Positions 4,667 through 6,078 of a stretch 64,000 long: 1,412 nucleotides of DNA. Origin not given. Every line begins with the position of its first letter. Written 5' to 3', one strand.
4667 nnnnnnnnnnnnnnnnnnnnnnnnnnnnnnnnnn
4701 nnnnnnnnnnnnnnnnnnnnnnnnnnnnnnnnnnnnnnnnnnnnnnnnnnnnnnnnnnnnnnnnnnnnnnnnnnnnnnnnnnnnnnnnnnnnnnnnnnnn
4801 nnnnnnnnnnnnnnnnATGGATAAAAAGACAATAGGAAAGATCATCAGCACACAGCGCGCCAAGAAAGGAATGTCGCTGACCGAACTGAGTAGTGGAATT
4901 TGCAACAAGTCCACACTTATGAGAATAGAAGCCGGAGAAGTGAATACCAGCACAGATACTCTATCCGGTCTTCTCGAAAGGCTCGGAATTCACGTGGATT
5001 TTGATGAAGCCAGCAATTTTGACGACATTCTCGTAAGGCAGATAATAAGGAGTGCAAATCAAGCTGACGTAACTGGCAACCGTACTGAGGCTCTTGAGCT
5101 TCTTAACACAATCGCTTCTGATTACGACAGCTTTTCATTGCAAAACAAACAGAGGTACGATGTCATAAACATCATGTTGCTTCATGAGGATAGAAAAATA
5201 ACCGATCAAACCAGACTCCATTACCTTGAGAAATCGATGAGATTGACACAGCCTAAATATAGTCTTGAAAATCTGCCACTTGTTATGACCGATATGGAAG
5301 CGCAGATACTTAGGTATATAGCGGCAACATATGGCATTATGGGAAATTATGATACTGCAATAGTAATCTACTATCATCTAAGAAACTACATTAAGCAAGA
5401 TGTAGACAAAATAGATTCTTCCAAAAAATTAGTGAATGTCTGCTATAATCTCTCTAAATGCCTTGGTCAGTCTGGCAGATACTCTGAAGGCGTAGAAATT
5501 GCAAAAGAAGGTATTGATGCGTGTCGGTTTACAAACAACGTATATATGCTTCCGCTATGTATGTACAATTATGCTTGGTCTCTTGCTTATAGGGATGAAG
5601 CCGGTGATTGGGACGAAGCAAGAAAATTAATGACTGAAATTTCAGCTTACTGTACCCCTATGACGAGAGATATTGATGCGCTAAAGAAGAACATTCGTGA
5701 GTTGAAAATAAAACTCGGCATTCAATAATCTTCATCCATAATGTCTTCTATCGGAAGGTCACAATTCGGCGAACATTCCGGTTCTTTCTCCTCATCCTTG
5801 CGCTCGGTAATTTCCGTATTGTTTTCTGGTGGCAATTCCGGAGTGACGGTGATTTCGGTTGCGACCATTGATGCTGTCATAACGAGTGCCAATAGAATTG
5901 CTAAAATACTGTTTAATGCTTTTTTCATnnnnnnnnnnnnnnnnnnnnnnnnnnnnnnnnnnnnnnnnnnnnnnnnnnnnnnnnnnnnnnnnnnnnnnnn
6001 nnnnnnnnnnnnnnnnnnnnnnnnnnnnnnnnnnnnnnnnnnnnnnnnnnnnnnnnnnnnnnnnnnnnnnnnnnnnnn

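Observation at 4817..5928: RNPP-like regulator with a convergent, 7-nt-overlapping secreted pre-peptide gene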

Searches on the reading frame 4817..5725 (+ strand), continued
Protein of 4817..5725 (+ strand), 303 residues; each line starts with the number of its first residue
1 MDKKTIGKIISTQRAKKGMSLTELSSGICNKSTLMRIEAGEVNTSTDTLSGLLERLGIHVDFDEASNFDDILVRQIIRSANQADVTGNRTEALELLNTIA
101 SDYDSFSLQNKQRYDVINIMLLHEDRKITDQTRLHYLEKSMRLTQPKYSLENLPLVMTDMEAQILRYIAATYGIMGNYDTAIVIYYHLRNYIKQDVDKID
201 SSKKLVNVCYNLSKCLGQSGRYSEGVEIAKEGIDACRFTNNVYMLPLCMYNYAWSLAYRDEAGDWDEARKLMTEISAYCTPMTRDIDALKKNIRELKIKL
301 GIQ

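Call 95: find_encoding_contigs(protein=P0224, flank=3000, max_places=2)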
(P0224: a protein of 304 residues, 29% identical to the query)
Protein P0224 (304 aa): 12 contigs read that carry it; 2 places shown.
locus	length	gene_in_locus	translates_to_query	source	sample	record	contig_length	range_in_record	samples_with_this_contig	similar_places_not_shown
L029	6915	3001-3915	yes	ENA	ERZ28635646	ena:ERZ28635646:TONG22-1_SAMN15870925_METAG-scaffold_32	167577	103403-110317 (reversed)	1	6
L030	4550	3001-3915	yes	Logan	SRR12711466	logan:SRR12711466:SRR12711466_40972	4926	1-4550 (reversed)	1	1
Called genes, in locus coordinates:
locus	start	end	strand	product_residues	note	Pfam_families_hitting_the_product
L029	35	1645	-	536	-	PF00664:ABC_membrane, PF13401:AAA_22 (faint), PF02463:SMC_N (faint), PF00005:ABC_tran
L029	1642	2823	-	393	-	-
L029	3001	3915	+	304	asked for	PF01381:HTH_3, PF13560:HTH_31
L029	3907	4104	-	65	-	-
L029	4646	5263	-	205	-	-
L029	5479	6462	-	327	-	PF03009:GDPD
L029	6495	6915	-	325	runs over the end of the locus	PF00232:Glyco_hydro_1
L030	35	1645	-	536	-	PF00664:ABC_membrane, PF13401:AAA_22 (faint), PF02463:SMC_N (faint), PF00005:ABC_tran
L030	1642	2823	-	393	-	-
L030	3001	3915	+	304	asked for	PF01381:HTH_3, PF13560:HTH_31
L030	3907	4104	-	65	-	-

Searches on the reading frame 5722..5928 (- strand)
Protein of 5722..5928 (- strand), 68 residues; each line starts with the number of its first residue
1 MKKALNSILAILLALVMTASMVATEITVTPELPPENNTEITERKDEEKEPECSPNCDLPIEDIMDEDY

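Call 3: search_protein_families(library=pfam, proteins=[window:5725-5928:-], max_evalue=0.1)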
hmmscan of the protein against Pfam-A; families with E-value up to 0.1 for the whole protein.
window:5725-5928:- (68 aa): 0 families

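Call 4: search_protein_families(library=ncbifam, proteins=[window:5725-5928:-], max_evalue=0.1)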
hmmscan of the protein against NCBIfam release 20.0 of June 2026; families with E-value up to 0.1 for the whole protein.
window:5725-5928:- (68 aa): 1 family
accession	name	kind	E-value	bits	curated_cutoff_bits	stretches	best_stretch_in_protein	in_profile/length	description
NF053514.2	JUQZ_fam_ocin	equivalog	0.034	14.4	40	1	1-35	1-34/107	BLB8/JUQZ-1 family protein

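Call 7: find_encoding_contigs(protein=window:5722-5928:-, flank=6000)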
Protein window:5722-5928:- (68 aa): 2 contigs read that carry it; 2 places shown.
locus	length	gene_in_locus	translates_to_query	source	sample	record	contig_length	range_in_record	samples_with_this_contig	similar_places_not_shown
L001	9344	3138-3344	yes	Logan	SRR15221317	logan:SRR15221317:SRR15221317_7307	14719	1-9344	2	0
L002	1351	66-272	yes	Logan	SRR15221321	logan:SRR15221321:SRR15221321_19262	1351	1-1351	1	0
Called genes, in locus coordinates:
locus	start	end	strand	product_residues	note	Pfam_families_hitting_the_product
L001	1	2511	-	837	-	?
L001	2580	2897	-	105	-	-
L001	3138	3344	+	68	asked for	-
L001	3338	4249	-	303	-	PF01381:HTH_3 (weak)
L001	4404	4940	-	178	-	PF02677:QueH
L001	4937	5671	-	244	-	PF01975:SurE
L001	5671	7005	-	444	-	PF12706:Lactamase_B_2, PF23023:Anti-Pycsar_Apyc1 (faint)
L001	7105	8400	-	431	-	PF01547:SBP_bac_1, PF13416:SBP_bac_8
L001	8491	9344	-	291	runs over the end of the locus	PF00528:BPD_transp_1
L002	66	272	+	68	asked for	-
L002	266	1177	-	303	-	PF01381:HTH_3 (weak)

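Call 89: find_homologous_proteins(query=A8, max_evalue=0.01)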
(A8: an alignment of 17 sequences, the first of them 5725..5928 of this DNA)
Query A8 (17 sequences) (68 aa, profile of the alignment): 14 proteins with E <= 0.01 among 405 candidates.
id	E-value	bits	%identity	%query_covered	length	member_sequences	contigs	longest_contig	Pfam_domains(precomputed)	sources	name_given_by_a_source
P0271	1.7e-28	116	74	100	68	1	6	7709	-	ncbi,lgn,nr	ncbi:MAG: hypothetical protein LUG23_00525 [Oscillospiraceae bacterium]|nr:hypothetical protein [Osc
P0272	5.4e-28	115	69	100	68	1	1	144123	-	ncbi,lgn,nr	ncbi:MAG: hypothetical protein LUH23_09550 [Oscillospiraceae bacterium]|nr:hypothetical protein [Osc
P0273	8.7e-27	111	71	100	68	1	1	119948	-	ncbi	-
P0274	1.3e-26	110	66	100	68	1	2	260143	-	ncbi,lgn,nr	ncbi:MAG: hypothetical protein LUH03_04825 [Oscillospiraceae bacterium]|nr:hypothetical protein [Osc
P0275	3.2e-26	109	60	100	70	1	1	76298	-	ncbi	-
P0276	4.3e-25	106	62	100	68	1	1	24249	-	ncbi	-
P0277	8.8e-24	101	54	100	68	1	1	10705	-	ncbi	-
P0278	3.6e-20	90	35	100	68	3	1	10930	-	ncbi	-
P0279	5.4e-20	89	38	90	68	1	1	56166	-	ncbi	-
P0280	7.7e-18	82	37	100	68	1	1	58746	-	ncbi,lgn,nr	ncbi:MAG: hypothetical protein LUG86_01855 [Oscillospiraceae bacterium]|nr:hypothetical protein [Osc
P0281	9.2e-18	82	34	100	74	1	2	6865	-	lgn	-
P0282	1.3e-17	82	34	85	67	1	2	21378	-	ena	-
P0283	1.5e-15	75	39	78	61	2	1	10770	-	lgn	-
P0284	6.7e-13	66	28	88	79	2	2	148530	-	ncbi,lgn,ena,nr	ncbi:MAG: hypothetical protein LUH56_00150 [Oscillospiraceae bacterium]|nr:hypothetical protein [Osc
